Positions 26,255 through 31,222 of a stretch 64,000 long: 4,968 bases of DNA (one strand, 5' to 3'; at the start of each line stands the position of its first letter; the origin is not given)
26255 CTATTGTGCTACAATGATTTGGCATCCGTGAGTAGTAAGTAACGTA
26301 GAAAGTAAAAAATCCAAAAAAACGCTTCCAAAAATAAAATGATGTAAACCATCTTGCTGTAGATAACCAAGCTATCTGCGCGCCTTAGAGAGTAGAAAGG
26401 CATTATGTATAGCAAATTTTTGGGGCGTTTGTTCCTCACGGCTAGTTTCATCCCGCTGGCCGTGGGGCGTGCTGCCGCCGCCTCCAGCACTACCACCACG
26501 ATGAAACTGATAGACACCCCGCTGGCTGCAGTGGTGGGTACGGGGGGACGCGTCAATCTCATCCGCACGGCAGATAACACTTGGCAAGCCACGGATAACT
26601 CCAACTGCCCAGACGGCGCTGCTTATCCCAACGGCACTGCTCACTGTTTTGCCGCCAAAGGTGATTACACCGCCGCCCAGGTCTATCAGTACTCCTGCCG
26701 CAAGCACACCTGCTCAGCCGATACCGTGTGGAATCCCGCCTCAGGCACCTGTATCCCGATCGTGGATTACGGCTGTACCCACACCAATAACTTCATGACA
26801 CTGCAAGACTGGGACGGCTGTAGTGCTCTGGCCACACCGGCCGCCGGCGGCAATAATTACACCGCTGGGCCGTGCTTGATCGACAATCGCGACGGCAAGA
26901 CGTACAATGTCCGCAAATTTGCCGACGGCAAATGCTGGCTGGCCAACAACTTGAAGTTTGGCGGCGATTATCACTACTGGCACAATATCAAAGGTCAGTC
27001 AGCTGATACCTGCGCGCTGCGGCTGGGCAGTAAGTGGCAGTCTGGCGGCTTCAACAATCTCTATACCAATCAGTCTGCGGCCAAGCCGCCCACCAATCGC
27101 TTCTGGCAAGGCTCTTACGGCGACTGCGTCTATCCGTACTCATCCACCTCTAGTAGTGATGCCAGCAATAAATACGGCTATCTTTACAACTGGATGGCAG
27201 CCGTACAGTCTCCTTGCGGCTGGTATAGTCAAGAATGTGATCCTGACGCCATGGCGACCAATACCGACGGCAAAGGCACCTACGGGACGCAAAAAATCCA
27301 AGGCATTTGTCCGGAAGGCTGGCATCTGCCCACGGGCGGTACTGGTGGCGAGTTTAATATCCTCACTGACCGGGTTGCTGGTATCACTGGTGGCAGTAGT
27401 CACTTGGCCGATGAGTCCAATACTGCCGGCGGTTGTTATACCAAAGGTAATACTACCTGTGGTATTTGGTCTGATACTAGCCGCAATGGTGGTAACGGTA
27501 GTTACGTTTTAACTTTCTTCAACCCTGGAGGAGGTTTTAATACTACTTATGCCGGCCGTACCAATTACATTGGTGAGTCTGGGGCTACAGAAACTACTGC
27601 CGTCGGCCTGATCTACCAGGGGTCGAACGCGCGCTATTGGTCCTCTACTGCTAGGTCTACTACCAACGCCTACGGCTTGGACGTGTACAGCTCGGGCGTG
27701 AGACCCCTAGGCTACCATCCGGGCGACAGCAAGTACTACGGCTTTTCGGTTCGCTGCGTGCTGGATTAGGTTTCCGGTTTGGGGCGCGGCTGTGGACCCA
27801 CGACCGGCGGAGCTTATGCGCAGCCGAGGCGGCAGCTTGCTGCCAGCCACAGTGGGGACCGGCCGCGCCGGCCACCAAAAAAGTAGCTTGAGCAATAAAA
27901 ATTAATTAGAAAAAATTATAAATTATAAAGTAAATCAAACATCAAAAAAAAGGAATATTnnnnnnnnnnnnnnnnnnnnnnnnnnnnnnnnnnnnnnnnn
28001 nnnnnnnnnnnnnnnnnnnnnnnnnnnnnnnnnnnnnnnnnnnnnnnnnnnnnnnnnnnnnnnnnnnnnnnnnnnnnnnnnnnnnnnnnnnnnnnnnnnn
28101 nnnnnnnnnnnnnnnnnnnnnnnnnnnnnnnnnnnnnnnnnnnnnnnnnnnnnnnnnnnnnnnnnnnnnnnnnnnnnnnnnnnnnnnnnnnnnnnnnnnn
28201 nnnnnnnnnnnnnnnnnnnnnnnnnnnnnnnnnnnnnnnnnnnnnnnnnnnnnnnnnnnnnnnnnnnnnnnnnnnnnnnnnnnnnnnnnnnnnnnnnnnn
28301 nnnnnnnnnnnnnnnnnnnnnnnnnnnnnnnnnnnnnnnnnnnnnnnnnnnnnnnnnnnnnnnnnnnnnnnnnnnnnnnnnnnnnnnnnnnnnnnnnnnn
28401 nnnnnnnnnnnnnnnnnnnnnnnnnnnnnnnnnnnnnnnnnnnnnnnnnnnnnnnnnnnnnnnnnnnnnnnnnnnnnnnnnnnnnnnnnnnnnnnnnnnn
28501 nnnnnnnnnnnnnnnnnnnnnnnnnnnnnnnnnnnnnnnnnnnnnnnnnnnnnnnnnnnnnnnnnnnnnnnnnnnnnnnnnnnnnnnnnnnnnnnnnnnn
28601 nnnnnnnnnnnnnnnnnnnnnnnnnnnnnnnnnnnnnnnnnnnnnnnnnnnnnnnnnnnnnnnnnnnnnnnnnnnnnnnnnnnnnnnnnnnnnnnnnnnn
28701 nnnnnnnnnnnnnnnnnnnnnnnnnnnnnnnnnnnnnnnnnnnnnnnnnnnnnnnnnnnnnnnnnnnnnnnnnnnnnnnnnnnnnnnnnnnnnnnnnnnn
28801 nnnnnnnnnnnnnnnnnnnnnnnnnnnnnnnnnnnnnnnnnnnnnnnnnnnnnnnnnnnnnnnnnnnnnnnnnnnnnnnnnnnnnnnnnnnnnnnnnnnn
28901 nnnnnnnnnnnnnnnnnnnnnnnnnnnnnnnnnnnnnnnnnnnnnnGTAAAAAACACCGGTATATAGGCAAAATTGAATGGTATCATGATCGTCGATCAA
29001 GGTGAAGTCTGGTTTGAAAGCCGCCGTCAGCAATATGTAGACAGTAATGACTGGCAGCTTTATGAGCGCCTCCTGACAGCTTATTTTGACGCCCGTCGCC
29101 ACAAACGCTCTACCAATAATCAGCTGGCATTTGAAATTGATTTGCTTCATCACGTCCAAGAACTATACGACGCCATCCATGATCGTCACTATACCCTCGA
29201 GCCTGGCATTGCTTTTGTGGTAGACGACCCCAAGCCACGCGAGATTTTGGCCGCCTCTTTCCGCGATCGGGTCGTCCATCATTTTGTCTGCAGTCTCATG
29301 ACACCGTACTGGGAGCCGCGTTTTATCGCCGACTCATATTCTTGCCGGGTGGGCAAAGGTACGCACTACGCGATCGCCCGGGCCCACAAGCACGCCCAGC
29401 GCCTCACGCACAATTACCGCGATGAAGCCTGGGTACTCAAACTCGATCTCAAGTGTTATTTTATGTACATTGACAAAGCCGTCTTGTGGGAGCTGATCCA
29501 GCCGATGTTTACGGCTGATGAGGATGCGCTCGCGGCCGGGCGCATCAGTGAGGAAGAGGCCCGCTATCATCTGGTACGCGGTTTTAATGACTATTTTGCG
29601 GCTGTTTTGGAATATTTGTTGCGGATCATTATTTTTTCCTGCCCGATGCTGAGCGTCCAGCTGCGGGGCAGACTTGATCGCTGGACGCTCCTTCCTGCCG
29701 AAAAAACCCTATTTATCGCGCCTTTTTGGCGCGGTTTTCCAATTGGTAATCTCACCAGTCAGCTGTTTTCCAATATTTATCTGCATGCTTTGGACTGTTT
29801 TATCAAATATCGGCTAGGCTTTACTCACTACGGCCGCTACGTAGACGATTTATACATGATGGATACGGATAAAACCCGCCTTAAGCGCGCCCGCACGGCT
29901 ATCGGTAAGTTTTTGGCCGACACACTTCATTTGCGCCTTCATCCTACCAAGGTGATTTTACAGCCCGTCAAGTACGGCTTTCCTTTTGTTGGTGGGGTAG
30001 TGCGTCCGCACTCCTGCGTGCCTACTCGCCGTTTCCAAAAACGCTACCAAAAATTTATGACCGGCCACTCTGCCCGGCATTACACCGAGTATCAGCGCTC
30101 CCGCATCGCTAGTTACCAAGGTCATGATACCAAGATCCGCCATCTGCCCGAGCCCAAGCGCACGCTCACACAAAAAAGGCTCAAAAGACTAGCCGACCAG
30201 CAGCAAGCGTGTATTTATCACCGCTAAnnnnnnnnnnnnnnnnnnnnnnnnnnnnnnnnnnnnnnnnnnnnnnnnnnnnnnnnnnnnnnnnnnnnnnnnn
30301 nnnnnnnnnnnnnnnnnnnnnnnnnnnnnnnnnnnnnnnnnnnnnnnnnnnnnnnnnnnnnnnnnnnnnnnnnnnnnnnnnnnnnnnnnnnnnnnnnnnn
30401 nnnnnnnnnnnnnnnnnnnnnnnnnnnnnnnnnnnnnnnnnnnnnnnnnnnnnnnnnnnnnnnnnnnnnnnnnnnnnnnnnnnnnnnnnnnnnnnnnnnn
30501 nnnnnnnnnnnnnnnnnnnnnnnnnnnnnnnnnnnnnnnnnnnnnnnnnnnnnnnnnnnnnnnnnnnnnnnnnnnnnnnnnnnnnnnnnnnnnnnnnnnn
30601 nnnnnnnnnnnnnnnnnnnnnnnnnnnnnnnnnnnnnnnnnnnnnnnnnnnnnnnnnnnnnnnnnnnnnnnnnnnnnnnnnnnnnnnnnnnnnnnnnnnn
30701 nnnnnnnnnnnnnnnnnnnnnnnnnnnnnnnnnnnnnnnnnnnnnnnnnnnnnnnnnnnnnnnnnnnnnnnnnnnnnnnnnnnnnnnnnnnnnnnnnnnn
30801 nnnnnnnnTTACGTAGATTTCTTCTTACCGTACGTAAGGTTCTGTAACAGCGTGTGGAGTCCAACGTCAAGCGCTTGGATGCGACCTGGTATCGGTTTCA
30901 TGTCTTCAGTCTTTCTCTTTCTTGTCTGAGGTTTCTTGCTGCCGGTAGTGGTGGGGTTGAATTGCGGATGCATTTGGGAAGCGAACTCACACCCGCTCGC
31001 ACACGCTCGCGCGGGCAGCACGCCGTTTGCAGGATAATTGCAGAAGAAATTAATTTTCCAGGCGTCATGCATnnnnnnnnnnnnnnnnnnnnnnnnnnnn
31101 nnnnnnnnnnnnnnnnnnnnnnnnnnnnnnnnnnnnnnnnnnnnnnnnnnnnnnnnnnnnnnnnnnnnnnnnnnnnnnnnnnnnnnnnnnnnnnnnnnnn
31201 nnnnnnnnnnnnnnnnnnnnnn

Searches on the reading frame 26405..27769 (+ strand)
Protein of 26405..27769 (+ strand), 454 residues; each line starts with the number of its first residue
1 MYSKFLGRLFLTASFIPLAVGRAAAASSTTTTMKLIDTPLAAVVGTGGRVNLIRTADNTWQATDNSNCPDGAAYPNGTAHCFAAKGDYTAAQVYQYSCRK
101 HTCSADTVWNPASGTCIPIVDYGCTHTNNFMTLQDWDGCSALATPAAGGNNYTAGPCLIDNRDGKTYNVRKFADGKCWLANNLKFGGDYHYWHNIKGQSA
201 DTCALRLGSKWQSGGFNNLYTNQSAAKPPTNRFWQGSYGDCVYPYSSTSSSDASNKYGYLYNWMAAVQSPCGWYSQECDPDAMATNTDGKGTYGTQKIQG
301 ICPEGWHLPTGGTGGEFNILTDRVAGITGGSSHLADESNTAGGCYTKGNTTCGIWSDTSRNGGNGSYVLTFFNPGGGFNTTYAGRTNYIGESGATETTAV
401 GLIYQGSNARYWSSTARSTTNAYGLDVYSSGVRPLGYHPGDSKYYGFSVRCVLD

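Call 4: search_protein_families(library=pfam, proteins=[window:26405-27769:+], max_evalue=0.01)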
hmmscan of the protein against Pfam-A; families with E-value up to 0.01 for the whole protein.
window:26405-27769:+ (454 aa): 1 family
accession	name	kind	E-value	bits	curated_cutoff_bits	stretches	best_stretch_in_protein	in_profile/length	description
PF09603.15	Fib_succ_major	-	2.1e-12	48.2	33.9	1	240-452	33-186/187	Fibrobacter succinogenes major domain (Fib_succ_major)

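Call 5: search_protein_families(library=padloc, proteins=[window:26405-27769:+], max_evalue=0.01)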
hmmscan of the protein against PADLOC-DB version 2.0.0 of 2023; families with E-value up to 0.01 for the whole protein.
window:26405-27769:+ (454 aa): 0 families

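Call 6: search_protein_families(library=ncbifam, proteins=[window:26405-27769:+], max_evalue=0.01)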
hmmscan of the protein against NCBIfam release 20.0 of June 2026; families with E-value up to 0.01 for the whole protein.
window:26405-27769:+ (454 aa): 1 family
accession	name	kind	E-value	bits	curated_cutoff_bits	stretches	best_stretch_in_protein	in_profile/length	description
TIGR02145.1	Fib_succ_major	domain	4.4e-21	76.3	41.65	2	249-454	38-176/176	FISUMP domain-containing protein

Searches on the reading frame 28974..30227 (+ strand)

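Call 4: search_protein_families(library=pfam, proteins=[window:28974-30227:+], max_evalue=0.01)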
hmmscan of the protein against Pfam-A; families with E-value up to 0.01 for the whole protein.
window:28974-30227:+ (417 aa): 1 family
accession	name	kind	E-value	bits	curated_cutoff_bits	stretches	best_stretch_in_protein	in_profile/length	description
PF00078.32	RVT_1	-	7.5e-11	42.6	29.6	1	87-328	8-190/205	Reverse transcriptase (RNA-dependent DNA polymerase)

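Call 5: search_protein_families(library=padloc, proteins=[window:28974-30227:+], max_evalue=0.01)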
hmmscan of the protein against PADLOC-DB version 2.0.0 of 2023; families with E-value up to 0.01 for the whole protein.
window:28974-30227:+ (417 aa): 59 families (the best 25 are shown)
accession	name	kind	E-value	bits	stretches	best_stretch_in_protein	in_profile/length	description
PDLC01136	RT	-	3.4e-29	100.1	1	52-344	33-259/263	RT (reverse transcriptase)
PDLC02063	Cas1_IIIb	-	3.9e-19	66.6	2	248-395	184-299/617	-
PDLC03779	RT_UG4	-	1.1e-17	62.1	2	253-382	171-294/307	DRT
PDLC03780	RT_UG5-nitrilase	-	1.5e-14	51.4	1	149-326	184-314/907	DRT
PDLC03778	RT_UG39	-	1.2e-13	48.9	1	31-325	78-363/541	DRT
PDLC03754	RT_UG17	-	2.6e-13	47.6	1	253-359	183-287/429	DRT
PDLC03764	RT_UG26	-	2.9e-12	44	2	257-346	189-275/398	DRT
PDLC03756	RT_UG19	-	5.4e-12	43.6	1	251-306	199-252/562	DRT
PDLC03771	RT_UG32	-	6.7e-12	42.8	2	56-176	58-186/521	DRT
PDLC03773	RT_UG34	-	1.5e-11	41.9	1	253-314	213-272/512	DRT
PDLC01607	RT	-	1.7e-09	36.1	1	125-327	24-147/161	"CAS-I,CAS-II,CAS-III,CAS-IV,CAS-V,CAS-VI; acquisition_associated"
PDLC03759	RT_UG21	-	5e-09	33.4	1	222-323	170-258/503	DRT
PDLC03766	Drt9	-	1.4e-08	32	1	64-314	74-264/488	DRT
PDLC03785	RT_UG9_large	-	2.9e-08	30.4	1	254-312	428-484/772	DRT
PDLC03755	RT_UG18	-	3.6e-08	31.3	1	261-340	182-258/295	DRT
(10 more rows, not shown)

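Call 6: search_protein_families(library=ncbifam, proteins=[window:28974-30227:+], max_evalue=0.01)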
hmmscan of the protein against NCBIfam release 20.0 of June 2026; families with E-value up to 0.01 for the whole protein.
window:28974-30227:+ (417 aa): 5 families
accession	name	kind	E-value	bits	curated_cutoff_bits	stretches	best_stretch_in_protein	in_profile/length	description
TIGR04416.1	group_II_RT_mat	equivalog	1.1e-24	87.2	300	2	57-177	32-148/353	group II intron reverse transcriptase/maturase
NF038233.2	retron_St85_RT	exception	2.4e-08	33.6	235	1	254-327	137-214/289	retron St85 family RNA-directed DNA polymerase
NF041747.1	Drt3a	equivalog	1.3e-06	28.1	200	1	253-326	162-234/412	antiviral reverse transcriptase Drt3a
NF041746.1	Drt2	equivalog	1.2e-05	24.7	390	1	253-327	222-296/416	antiviral reverse transcriptase Drt2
NF041749.1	Drt4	equivalog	0.0025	16.9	450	1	253-332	193-271/489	antiviral reverse transcriptase Drt4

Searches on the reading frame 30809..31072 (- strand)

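Call 84: search_protein_families(library=pfam, proteins=[window:30809-31072:-], max_evalue=0.1)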
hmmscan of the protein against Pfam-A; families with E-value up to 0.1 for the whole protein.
window:30809-31072:- (87 aa): 1 family
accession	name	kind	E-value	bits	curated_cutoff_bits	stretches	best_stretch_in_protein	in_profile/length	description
PF00802.24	Glycoprotein_G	-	0.02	14.7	27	1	15-60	164-208/263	Pneumovirus attachment glycoprotein G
